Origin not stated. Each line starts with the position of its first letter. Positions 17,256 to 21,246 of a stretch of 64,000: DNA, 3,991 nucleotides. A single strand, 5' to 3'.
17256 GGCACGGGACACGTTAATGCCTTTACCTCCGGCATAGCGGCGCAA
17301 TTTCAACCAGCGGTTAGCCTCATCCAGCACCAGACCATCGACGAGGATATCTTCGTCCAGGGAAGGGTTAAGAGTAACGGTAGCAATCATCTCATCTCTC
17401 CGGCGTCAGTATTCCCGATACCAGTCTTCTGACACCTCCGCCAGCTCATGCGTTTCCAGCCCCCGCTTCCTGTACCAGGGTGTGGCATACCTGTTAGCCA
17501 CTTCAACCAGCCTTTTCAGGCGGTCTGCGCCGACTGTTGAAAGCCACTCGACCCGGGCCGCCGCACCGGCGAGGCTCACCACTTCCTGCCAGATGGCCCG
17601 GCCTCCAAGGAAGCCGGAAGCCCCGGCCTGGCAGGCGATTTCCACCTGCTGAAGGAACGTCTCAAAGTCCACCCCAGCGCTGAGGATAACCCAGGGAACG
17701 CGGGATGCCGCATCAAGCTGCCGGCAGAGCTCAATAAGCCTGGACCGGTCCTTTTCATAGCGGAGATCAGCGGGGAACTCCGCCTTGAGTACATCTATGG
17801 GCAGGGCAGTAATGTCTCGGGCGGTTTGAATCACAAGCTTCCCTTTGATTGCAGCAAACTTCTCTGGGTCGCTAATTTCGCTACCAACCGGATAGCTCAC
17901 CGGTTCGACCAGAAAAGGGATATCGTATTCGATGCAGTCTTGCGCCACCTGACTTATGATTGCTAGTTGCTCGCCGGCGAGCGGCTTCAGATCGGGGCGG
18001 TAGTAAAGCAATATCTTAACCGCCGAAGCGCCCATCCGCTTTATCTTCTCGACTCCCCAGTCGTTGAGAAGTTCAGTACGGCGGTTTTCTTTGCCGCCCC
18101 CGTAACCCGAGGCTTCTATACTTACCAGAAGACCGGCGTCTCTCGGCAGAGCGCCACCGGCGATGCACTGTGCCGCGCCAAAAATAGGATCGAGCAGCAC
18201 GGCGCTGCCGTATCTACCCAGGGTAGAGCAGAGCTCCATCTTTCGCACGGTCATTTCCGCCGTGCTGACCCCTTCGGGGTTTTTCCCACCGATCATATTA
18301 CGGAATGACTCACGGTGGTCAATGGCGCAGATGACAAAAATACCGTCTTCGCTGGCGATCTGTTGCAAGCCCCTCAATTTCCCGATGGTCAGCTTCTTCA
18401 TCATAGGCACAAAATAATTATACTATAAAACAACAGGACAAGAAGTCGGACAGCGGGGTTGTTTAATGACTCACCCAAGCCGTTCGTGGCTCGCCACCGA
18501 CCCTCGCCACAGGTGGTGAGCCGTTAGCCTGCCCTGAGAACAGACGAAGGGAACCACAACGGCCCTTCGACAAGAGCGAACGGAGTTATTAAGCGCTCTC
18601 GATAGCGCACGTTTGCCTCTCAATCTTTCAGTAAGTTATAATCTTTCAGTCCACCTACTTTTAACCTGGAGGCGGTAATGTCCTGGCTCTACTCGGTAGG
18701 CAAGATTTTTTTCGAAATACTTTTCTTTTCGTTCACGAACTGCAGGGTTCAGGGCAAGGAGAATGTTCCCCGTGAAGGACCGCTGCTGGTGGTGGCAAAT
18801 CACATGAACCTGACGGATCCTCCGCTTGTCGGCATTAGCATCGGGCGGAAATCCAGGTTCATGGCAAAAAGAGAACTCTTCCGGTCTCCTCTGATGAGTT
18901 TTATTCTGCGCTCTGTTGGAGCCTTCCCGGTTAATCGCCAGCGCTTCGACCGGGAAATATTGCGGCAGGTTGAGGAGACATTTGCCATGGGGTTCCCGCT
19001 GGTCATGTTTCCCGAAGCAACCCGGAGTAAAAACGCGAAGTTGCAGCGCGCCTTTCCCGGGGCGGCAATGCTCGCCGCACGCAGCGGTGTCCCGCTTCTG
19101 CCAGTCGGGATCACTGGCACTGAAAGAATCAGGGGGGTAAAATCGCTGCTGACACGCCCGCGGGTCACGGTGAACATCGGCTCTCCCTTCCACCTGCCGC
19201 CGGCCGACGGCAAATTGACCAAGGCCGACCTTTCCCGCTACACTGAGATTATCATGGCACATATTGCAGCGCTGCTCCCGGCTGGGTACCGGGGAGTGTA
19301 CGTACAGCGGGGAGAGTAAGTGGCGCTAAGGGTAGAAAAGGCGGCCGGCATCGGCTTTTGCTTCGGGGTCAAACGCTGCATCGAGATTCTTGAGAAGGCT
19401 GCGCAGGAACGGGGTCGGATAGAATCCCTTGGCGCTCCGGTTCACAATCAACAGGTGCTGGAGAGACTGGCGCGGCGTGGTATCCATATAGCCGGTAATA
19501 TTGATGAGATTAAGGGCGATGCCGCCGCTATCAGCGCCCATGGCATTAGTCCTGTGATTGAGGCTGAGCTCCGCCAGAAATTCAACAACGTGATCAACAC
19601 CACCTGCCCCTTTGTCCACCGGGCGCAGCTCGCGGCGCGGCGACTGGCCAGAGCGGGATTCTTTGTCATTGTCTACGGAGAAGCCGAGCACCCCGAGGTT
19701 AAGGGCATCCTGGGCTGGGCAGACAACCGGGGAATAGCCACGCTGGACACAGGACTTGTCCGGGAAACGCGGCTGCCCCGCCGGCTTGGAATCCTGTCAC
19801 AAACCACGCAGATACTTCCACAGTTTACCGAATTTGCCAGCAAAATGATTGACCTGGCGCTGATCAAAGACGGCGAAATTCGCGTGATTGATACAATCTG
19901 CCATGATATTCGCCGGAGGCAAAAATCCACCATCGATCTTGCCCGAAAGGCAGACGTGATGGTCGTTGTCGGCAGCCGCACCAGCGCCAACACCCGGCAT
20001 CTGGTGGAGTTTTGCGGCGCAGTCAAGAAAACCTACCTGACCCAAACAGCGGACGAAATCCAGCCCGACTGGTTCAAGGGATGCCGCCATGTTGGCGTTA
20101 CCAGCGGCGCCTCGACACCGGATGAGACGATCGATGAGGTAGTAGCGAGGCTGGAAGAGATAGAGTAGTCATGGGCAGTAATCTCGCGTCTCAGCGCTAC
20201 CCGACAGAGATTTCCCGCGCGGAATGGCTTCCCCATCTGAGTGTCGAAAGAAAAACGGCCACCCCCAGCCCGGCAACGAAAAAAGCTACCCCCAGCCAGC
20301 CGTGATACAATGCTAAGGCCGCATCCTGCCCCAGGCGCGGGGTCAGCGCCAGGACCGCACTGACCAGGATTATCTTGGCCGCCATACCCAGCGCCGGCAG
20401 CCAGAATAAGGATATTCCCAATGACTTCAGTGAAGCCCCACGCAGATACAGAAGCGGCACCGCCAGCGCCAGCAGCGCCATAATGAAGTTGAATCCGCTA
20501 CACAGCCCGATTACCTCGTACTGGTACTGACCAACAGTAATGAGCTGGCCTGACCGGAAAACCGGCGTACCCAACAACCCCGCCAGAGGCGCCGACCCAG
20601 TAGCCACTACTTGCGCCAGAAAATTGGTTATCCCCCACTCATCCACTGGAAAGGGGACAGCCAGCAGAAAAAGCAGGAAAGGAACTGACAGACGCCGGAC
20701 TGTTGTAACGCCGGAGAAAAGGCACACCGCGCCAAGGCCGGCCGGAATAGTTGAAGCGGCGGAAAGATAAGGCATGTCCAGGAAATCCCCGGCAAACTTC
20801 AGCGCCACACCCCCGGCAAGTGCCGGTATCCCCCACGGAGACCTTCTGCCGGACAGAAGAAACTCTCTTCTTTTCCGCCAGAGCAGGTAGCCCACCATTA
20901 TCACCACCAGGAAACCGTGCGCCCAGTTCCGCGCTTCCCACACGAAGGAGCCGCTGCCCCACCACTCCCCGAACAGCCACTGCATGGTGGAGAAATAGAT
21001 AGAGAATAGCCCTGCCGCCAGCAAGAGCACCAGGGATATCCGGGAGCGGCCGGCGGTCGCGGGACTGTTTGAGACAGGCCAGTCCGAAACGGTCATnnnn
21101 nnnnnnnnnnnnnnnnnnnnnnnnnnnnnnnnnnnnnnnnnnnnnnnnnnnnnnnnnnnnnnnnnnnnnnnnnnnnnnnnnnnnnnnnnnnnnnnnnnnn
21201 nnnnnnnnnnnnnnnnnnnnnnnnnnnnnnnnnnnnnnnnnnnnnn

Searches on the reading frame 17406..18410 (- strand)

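Call 49: search_protein_families(library=pfam, proteins=[window:17406-18410:-], max_evalue=0.00001)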
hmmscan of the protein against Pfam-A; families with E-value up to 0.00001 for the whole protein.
window:17406-18410:- (334 aa): 1 family
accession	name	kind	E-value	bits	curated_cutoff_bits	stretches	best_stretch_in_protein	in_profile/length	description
PF01791.15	DeoC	-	1.6e-31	110.1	23.8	1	26-275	2-228/229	DeoC/LacD family aldolase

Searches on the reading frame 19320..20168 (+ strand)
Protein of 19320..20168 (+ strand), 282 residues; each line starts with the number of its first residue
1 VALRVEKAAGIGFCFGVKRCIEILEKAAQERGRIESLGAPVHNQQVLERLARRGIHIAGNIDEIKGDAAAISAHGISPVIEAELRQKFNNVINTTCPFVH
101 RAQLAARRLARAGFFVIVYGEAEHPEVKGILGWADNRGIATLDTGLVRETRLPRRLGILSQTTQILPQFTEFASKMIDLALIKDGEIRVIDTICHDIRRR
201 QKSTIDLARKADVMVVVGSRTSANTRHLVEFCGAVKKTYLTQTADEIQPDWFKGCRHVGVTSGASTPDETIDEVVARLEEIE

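Call 49: search_protein_families(library=pfam, proteins=[window:19320-20168:+], max_evalue=0.00001)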
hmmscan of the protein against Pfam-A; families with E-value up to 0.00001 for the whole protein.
window:19320-20168:+ (282 aa): 1 family
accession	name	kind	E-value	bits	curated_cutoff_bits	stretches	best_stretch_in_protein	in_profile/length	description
PF02401.23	LYTB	-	2.5e-76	257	24.5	1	6-279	2-267/267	LytB protein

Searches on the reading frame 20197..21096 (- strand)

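Call 49: search_protein_families(library=pfam, proteins=[window:20197-21096:-], max_evalue=0.00001)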
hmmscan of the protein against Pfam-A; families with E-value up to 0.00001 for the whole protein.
window:20197-21096:- (299 aa): 1 family
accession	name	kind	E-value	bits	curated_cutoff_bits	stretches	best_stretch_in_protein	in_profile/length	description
PF09721.15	Exosortase_EpsH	-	6.8e-35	121.1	25.7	1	28-282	2-249/254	Transmembrane exosortase (Exosortase_EpsH)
